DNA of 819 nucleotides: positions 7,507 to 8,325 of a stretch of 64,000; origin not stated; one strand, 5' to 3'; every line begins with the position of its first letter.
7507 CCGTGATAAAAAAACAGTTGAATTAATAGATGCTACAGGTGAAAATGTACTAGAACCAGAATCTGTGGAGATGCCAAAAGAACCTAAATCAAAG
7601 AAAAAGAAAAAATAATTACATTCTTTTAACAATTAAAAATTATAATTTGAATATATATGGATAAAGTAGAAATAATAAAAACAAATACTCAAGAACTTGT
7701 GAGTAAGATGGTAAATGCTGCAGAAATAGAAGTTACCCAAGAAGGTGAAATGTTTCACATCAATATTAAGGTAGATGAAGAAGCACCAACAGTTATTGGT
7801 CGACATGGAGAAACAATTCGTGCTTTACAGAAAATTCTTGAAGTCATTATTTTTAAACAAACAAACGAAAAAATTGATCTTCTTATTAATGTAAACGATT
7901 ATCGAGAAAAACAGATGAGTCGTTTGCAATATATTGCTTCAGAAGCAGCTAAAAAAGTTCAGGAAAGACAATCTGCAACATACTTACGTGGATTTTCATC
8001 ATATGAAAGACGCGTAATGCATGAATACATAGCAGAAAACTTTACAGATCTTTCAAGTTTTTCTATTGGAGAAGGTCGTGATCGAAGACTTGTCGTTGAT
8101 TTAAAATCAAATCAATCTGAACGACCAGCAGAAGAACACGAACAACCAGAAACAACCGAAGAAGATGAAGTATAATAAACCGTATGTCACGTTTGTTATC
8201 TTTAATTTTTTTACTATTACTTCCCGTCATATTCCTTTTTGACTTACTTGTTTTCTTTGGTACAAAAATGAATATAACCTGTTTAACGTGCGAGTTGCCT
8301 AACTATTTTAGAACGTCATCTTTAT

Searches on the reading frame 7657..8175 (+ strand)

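Call 31: search_protein_families(library=pfam, proteins=[window:7657-8175:+], max_evalue=0.001)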
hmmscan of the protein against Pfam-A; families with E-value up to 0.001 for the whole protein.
window:7657-8175:+ (172 aa): 2 families
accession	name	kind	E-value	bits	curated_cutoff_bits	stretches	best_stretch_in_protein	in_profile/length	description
PF01424.28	R3H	-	1.7e-11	44.4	26.8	1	90-147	3-58/60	R3H domain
PF13083.13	KH_KhpA-B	-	8.1e-09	35.7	32.1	1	12-73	5-69/73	KhpA/KhpB, KH domain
